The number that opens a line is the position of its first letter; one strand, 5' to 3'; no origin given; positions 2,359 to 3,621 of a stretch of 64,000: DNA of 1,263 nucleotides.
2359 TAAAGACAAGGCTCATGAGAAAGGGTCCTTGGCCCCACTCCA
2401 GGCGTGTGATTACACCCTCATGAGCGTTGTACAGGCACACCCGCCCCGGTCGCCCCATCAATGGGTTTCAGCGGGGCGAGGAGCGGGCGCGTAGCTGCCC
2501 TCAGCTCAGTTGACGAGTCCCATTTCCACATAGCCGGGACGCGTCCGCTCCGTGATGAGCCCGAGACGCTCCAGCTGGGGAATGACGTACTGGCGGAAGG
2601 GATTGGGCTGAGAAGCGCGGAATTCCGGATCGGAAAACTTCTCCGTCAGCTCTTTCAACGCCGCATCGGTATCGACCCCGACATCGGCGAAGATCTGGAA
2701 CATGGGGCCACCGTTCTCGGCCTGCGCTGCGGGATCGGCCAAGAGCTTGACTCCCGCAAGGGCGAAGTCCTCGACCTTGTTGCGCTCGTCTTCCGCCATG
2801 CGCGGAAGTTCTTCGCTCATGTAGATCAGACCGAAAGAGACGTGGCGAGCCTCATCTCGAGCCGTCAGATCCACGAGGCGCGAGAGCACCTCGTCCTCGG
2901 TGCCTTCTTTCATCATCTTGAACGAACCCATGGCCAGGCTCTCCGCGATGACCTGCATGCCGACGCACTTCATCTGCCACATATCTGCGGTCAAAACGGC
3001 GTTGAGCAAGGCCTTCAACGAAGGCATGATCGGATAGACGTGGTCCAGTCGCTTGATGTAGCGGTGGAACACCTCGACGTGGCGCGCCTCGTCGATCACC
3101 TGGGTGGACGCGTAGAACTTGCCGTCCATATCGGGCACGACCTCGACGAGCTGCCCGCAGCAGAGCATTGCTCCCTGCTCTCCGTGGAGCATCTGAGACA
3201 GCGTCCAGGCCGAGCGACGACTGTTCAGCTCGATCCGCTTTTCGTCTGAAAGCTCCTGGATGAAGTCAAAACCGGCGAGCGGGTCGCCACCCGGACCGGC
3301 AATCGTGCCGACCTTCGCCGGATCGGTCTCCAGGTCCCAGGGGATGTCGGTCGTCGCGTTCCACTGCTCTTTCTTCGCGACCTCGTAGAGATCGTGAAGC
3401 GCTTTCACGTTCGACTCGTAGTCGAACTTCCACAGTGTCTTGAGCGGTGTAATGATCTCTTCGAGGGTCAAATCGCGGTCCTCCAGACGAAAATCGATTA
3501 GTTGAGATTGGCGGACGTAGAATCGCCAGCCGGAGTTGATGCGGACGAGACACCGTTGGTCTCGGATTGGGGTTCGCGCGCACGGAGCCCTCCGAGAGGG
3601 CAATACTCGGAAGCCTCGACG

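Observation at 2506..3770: Ferredoxin + ferritin-like diiron protein operon directly upstream of qNOR, with a ~70%-identical second copy at 12055-13011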

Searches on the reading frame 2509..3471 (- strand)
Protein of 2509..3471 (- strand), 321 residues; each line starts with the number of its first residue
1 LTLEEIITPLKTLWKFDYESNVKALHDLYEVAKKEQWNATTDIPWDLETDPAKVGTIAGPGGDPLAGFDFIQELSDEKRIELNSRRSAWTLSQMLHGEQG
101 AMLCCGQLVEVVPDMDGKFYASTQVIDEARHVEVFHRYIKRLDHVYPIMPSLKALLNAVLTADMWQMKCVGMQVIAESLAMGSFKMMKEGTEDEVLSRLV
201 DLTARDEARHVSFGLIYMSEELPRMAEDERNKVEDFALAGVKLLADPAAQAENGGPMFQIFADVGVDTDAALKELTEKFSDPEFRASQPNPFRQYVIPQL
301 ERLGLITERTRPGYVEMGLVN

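Call 9: search_protein_families(library=pfam, max_evalue=1, proteins=[window:2509-3471:-])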
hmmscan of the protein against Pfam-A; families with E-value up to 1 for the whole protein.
seq(321 aa): 2 families
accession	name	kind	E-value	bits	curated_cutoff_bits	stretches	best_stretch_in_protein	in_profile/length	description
PF11583.14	AurF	-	3.9e-20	72.6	29.6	1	22-251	5-240/282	P-aminobenzoate N-oxygenase AurF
PF04305.20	DUF455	-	0.00013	22.1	34.3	1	84-222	60-204/247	Protein of unknown function (DUF455)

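Call 10: search_protein_families(library=ncbifam, max_evalue=1, proteins=[window:2509-3471:-])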
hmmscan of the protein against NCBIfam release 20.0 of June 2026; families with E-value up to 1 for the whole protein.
seq(321 aa): 4 families
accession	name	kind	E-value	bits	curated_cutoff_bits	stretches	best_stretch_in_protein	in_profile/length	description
NF006200.0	PRK08326.1-3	equivalog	1.9e-08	33.9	194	1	68-219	49-225/321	R2-like ligand-binding oxidase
NF006198.0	PRK08326.1-1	subfamily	0.0013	18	274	1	152-219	139-222/308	R2-like ligand-binding oxidase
NF006202.0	PRK08326.1-5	equivalog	0.017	14.4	315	1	69-164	38-142/297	R2-like ligand-binding oxidase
TIGR02029.1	AcsF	equivalog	0.073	12.2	192.5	1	189-213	98-123/337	magnesium-protoporphyrin IX monomethyl ester (oxidative) cyclase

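Call 11: search_solved_structures(query=window:2509-3471:-, max_evalue=10, show_alignments=3)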
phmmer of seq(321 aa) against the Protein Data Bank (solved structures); distinct sequences matched with E-value up to 10: 4.
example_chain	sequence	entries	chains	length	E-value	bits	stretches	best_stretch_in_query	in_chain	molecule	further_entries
6qrz_A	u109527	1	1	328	0.0025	20.6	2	195-249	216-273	Ribonucleoside-diphosphate reductase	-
5uxg_A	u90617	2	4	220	0.027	17.2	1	120-220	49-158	aldehyde deformylating oxygenase | hypothetic aldehyde deformylating oxygenase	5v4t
7qbk_A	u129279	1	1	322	0.27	13.9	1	118-219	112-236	R2-like ligand-binding oxidase (homolog II) from Sulfolobus acidocaldarius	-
6d9f_A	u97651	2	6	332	1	12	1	104-140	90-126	Putative VlmB homolog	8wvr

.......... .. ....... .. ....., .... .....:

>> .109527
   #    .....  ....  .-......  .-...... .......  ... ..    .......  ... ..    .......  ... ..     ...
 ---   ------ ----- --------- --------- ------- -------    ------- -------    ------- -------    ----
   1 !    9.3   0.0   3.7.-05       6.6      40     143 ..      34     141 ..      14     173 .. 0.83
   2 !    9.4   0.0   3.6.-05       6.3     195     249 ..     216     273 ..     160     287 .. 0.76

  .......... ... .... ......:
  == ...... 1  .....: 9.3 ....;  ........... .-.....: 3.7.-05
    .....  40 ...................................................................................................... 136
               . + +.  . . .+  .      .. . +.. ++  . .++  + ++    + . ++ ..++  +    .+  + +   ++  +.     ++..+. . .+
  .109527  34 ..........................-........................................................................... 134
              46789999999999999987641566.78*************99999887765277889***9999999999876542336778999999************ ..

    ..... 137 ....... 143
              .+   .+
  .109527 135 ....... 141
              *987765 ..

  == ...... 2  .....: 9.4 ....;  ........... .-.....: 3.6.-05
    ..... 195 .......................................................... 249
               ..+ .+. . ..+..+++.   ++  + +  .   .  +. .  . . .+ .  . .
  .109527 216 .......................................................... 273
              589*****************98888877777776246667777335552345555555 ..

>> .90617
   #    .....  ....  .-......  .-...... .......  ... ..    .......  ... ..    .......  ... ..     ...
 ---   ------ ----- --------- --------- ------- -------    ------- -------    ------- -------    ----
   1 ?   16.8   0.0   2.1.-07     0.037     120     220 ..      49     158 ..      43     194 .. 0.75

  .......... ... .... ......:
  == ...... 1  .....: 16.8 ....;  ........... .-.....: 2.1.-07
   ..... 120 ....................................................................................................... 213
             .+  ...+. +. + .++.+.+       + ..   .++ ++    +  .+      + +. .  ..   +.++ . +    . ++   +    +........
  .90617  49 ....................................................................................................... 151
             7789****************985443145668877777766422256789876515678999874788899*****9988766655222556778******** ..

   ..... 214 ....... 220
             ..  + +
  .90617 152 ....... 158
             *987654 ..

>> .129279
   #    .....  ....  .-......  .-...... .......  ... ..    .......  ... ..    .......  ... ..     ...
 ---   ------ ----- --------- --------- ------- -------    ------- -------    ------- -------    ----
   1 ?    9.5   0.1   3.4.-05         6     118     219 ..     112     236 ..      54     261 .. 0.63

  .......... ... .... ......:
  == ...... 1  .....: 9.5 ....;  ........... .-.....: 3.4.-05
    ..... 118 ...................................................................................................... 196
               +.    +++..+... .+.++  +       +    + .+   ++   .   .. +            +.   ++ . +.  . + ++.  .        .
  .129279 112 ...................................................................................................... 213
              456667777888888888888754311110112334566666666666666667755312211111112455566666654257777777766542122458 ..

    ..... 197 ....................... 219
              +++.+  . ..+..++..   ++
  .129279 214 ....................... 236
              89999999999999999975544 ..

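Call 12: find_homologous_proteins(query=window:2509-3471:-)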
Query seq(321 aa) (321 aa): 7960 proteins with E <= 0.001 among 8000 candidates; the best 120 are listed.
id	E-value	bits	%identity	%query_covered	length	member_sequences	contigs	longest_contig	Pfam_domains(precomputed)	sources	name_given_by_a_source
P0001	3.0e-213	725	100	100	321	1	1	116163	PF11583.15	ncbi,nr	ncbi:MAG: ferritin-like domain-containing protein [bacterium]|nr:ferritin-like domain-containing pro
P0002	1.5e-181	621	83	100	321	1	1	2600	PF11583.15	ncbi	-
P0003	4.5e-179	613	82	99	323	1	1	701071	PF11583.15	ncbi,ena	-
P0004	4.8e-175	599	80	100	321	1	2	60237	PF11583.15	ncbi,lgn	-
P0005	5.7e-173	593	80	99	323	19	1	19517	PF11583.15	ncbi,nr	ncbi:MAG: diiron oxygenase [Deltaproteobacteria bacterium]|nr:diiron oxygenase [Deltaproteobacteria 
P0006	2.2e-169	581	77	100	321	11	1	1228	PF11583.15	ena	-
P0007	9.7e-166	569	78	99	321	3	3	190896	PF11583.15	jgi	-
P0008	4.8e-165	567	77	100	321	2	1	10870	PF11583.15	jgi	jgi:hypothetical protein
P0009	2.3e-164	564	75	99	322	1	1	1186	PF11583.15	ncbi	-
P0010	4.9e-164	563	77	100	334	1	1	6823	PF11583.15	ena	-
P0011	8.6e-164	563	76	100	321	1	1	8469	PF11583.15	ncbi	-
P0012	1.7e-163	562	75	100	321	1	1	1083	PF11583.15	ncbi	-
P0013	3.9e-163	560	74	99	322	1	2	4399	PF11583.15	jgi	-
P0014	2.9e-162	557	75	100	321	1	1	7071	PF11583.15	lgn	-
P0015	9.1e-162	556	77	100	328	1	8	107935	PF11583.15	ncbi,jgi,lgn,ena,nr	ncbi:MAG: ferritin-like domain-containing protein [Proteobacteria bacterium]|nr:ferritin-like domain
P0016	2.6e-161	554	74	100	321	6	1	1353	PF11583.15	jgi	jgi:hypothetical protein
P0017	3.1e-161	554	76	99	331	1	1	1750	PF11583.15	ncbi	-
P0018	5.0e-161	553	76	99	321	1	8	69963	PF11583.15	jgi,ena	jgi:hypothetical protein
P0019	3.3e-160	551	75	100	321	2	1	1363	PF11583.15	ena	-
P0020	1.1e-158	546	73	100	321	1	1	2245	PF11583.15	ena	-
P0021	2.1e-158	545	75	100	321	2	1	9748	PF11583.15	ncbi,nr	ncbi:MAG: ferritin-like domain-containing protein [bacterium]|nr:ferritin-like domain-containing pro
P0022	3.9e-158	544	73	100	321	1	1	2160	PF11583.15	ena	-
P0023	1.2e-157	542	72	99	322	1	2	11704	PF11583.15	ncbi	-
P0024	1.2e-157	542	74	100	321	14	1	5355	PF11583.15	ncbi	-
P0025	1.3e-157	542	73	100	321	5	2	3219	PF11583.15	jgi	jgi:hypothetical protein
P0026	1.5e-157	542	74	99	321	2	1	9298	PF11583.15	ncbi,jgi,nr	ncbi:MAG: ferritin-like domain-containing protein [Deltaproteobacteria bacterium]|nr:ferritin-like d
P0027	1.6e-157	542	73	99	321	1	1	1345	PF11583.15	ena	-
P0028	3.5e-157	541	75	100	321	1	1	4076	PF11583.15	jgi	-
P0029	1.4e-156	539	71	99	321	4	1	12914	PF11583.15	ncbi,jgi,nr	ncbi:MAG: ferritin-like domain-containing protein [Deltaproteobacteria bacterium]|nr:ferritin-like d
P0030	2.6e-156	538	72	99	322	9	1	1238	PF11583.15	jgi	jgi:hypothetical protein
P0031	4.4e-156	537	73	99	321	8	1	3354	PF11583.15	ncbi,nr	ncbi:MAG: ferritin-like domain-containing protein [Deltaproteobacteria bacterium]|nr:ferritin-like d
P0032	9.3e-155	533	73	99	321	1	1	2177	PF11583.15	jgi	jgi:rubrerythrin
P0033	1.0e-154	533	72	99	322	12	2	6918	PF11583.15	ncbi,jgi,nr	ncbi:MAG: ferritin-like domain-containing protein [Deltaproteobacteria bacterium]|nr:ferritin-like d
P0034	9.0e-154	530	71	99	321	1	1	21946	PF11583.15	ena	-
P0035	2.7e-152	525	70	99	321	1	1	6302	PF11583.15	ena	-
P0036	3.1e-152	525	72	99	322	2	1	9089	PF11583.15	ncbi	-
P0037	8.9e-152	523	71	99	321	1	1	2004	PF11583.15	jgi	jgi:hypothetical protein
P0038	2.1e-151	522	70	99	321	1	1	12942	PF11583.15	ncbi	-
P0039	5.8e-151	520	71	99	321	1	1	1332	PF11583.15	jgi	jgi:hypothetical protein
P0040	1.7e-149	516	69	99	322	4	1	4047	PF04305.21,PF11583.15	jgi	-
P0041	3.6e-149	514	71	99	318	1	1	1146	PF11583.15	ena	-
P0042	2.5e-148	512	69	99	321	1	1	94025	PF11583.15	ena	-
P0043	5.9e-147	507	70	99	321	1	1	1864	PF04305.21,PF11583.15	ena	-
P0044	9.0e-147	507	70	99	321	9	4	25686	PF11583.15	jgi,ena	-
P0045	2.2e-146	505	70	99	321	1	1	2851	PF04305.21,PF11583.15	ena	-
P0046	2.1e-145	502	67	99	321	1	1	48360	PF11583.15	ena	-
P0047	3.9e-145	501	68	99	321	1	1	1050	PF11583.15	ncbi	-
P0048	4.7e-145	501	69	99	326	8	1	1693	PF04305.21,PF11583.15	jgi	jgi:hypothetical protein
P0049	5.8e-145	501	70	99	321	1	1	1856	PF04305.21,PF11583.15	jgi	jgi:hypothetical protein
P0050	1.0e-144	500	68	100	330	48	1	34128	PF11583.15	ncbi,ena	-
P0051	1.1e-144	500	69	99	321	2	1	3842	PF04305.21,PF11583.15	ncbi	-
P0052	2.4e-144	499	69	99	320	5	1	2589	PF04305.21,PF11583.15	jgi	jgi:hypothetical protein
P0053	7.4e-144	497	68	99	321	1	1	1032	PF04305.21,PF11583.15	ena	-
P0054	1.4e-143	496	68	99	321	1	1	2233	PF04305.21,PF11583.15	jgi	jgi:hypothetical protein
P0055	2.4e-143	495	68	99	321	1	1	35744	PF11583.15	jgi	jgi:hypothetical protein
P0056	3.1e-143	495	69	99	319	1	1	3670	PF04305.21,PF11583.15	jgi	jgi:hypothetical protein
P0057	5.3e-143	494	68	99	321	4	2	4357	PF04305.21,PF11583.15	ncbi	-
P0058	5.4e-143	494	68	100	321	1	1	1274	PF11583.15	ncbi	-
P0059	6.1e-143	494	68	100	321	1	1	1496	PF11583.15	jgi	jgi:hypothetical protein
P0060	6.5e-143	494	68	99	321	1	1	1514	PF04305.21,PF11583.15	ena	-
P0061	7.7e-143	494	68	100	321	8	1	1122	PF11583.15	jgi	jgi:hypothetical protein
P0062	1.2e-142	493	68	100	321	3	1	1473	PF11583.15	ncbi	-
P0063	2.5e-142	492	68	99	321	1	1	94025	PF04305.21,PF11583.15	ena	-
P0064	7.5e-142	490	67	100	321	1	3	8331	PF11583.15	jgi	jgi:hypothetical protein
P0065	1.7e-141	489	69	99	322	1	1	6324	PF04305.21,PF11583.15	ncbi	ncbi:MAG: ferritin-like domain-containing protein [Acidobacteriota bacterium]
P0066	1.8e-141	489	67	100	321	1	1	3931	PF11583.15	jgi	jgi:hypothetical protein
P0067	5.1e-141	488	67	99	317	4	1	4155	PF11583.15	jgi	jgi:hypothetical protein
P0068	1.3e-140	486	68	99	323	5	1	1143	PF04305.21,PF11583.15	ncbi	-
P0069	1.5e-140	486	65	99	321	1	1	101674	PF11583.15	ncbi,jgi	-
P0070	3.3e-140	485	67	99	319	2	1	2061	PF04305.21,PF11583.15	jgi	jgi:hypothetical protein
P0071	1.1e-137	477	65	99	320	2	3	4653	PF11583.15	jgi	jgi:hypothetical protein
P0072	1.2e-137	477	66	99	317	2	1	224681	PF11583.15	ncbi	-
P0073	1.8e-137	476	66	99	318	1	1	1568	PF11583.15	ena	-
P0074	2.3e-137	476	65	99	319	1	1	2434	PF11583.15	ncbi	ncbi:MAG: ferritin-like domain-containing protein [Myxococcota bacterium]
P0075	2.3e-137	476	65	99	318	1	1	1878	PF11583.15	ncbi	-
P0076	3.6e-137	475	67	99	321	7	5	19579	PF04305.21,PF11583.15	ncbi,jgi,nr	ncbi:MAG: ferritin-like domain-containing protein [Myxococcota bacterium]|jgi:hypothetical protein|n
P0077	5.5e-137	474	65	99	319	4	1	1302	PF11583.15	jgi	jgi:hypothetical protein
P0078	3.4e-136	472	67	99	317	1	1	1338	PF11583.15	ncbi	-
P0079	4.4e-136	471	64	99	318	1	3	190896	PF11583.15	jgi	-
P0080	2.5e-135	469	64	99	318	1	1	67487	PF11583.15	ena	-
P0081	2.9e-135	469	65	99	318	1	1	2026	PF11583.15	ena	-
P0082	3.2e-135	469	63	99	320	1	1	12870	PF11583.15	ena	-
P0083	7.9e-135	467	63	99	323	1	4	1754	PF11583.15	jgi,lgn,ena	-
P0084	1.4e-134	467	64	99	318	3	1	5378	PF11583.15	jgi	-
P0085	1.8e-134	466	64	99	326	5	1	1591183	PF11583.15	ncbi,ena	-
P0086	2.2e-134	466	65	99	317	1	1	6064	PF11583.15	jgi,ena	jgi:hypothetical protein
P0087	2.8e-134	466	63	99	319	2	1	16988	PF11583.15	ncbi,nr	ncbi:MAG: ferritin-like domain-containing protein [bacterium]|nr:ferritin-like domain-containing pro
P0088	3.2e-134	465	64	99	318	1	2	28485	PF11583.15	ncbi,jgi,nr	ncbi:MAG: ferritin-like domain-containing protein [Deltaproteobacteria bacterium]|nr:ferritin-like d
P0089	1.8e-133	463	63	99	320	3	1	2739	PF11583.15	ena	-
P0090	5.0e-133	461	64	99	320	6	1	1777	PF11583.15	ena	-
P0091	1.5e-132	460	63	99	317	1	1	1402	PF11583.15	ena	-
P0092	3.7e-132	459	64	99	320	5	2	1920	PF11583.15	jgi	jgi:hypothetical protein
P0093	4.0e-132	458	64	100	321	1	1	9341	PF11583.15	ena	-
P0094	4.5e-132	458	62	99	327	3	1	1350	PF11583.15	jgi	-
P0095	4.8e-132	458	64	100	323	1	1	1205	PF11583.15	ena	-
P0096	4.9e-132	458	63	99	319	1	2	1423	PF11583.15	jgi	jgi:hypothetical protein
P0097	6.0e-132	458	63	99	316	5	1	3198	PF11583.15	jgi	-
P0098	9.8e-132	457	63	100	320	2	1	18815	PF11583.15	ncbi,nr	ncbi:MAG: ferritin-like domain-containing protein [bacterium]|nr:ferritin-like domain-containing pro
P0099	1.1e-131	457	64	99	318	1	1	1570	PF11583.15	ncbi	-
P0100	1.9e-131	456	64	100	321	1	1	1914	PF11583.15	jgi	jgi:hypothetical protein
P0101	2.4e-131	456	62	99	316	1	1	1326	PF11583.15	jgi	jgi:hypothetical protein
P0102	4.2e-131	455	62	99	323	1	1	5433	PF11583.15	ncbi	-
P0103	6.1e-131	455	64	99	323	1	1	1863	PF11583.15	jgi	jgi:hypothetical protein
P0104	7.0e-131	454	63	100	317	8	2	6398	PF11583.15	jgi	jgi:hypothetical protein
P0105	8.0e-131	454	64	99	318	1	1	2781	PF11583.15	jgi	jgi:hypothetical protein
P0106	1.0e-130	454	64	100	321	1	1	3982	PF11583.15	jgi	jgi:hypothetical protein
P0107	1.4e-130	453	63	100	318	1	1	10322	PF04305.21,PF11583.15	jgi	jgi:hypothetical protein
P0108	1.7e-130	453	63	100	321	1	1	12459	PF11583.15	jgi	-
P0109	3.3e-130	452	64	100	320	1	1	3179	PF04305.21,PF11583.15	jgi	jgi:hypothetical protein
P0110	5.8e-130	451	64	100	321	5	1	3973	PF11583.15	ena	-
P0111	6.1e-130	451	63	100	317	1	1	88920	PF11583.15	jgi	-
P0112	6.3e-130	451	63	100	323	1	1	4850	PF11583.15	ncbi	-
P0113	8.6e-130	451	64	99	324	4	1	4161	PF04305.21,PF11583.15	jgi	-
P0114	1.1e-129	451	62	99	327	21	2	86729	PF11583.15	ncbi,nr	ncbi:MAG: ferritin-like domain-containing protein [bacterium]|nr:ferritin-like domain-containing pro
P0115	1.2e-129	450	63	99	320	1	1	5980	PF11583.15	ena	-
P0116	1.2e-129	450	63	100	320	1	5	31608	PF11583.15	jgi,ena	jgi:hypothetical protein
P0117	1.2e-129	450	63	99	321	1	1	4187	PF11583.15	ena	-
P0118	1.5e-129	450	62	99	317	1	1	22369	PF11583.15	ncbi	ncbi:MAG: ferritin-like domain-containing protein [Myxococcota bacterium]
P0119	2.3e-129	449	62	99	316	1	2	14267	PF11583.15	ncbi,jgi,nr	ncbi:MAG: ferritin-like domain-containing protein [Deltaproteobacteria bacterium]|nr:ferritin-like d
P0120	4.0e-129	449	63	100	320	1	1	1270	PF11583.15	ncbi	-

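Call 13: find_encoding_contigs(protein=P0001, flank=10000, max_places=3)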
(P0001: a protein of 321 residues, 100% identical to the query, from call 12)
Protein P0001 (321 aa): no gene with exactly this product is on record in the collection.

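Call 20: find_related_loci(query=A1, collection=genome_contigs, flank=10000)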
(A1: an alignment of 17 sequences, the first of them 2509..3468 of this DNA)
Query A1 (320 aa) in genome_contigs; peptide patterns used: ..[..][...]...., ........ (x = any residue, [..] = any of these).
600 stretches matched a pattern (row limit reached: there are more); 561 encode a relative of the query (tblastn E <= 1e-3); the best 80 are kept; 80 distinct loci.
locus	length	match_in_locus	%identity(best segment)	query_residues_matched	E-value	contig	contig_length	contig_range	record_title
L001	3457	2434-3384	73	2-318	2e-172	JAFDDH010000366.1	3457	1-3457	MAG: Deltaproteobacteria bacterium isolate Meg19_02_Bin_79 Meg19_02_Bin_79_scaffold_77249, whole genome shotgun sequence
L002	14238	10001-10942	64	2-318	1e-133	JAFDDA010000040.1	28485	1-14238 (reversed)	MAG: Deltaproteobacteria bacterium isolate Meg19_02_Bin_151 Meg19_02_Bin_151_scaffold_703, whole genome shotgun sequence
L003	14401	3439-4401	60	1-318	2e-132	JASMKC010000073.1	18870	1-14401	MAG: Myxococcota bacterium isolate ETNP8_MAG_7 c_000001396611, whole genome shotgun sequence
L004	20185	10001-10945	59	1-318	1e-125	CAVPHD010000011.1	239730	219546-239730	MAG: uncultured delta proteobacterium isolate MFD09964.bin.2.262 genome assembly, contig: contig_78612, whole genome sho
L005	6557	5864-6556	66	1-234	2e-104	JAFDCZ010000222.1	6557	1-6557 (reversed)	MAG: Deltaproteobacteria bacterium isolate Meg19_02_Bin_150 Meg19_02_Bin_150_scaffold_20685, whole genome shotgun sequen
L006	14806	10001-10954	45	4-320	4e-87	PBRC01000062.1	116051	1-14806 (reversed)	MAG: Gammaproteobacteria bacterium isolate NP964 82884, whole genome shotgun sequence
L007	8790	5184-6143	41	5-320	2e-77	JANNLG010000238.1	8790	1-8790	MAG: Deltaproteobacteria bacterium isolate SOY_38_metabat_195 SOY_38_k141_367861, whole genome shotgun sequence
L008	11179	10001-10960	40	1-316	4e-75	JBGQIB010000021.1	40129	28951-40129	MAG: bacterium isolate OBJ2_061818_070_59 k141_1970265_length_40129_cov_13.0778, whole genome shotgun sequence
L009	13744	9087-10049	39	3-320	5e-72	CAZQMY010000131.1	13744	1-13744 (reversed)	MAG TPA_asm: uncultured Spirochaetaceae bacterium isolate SRP128890_co1_63 genome assembly, contig: NODE_6783_length_137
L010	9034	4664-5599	40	4-313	3e-70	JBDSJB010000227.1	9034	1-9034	MAG: Candidatus Binatia bacterium isolate cluster1_bin.312 k127_3346764, whole genome shotgun sequence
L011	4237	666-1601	38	1-308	2e-69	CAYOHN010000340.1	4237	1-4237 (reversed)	MAG TPA_asm: uncultured Spirochaetales bacterium isolate SRP141376_co3_98 genome assembly, contig: NODE_52160_length_423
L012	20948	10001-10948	39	5-316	6e-69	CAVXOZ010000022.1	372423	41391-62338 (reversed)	MAG: uncultured delta proteobacterium isolate MFD00731.bin.2.198 genome assembly, contig: contig_9711, whole genome shot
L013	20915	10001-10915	40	7-308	7e-69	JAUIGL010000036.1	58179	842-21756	MAG: bacterium isolate Co_bin.149 NODE_3993_length_58179_cov_2.116292, whole genome shotgun sequence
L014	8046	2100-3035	39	9-316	9e-69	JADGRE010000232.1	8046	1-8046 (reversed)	MAG: Proteobacteria bacterium isolate Chersky.17_24 contig-100_3808, whole genome shotgun sequence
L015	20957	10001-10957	38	7-318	1e-67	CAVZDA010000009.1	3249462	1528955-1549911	MAG: uncultured delta proteobacterium isolate MFD00822.bin.2.186 genome assembly, contig: contig_47502, whole genome sho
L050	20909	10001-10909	36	7-320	5e-59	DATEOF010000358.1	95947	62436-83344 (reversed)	MAG TPA_asm: Polyangiales bacterium isolate SMAG_U8988 k141_2020087, whole genome shotgun sequence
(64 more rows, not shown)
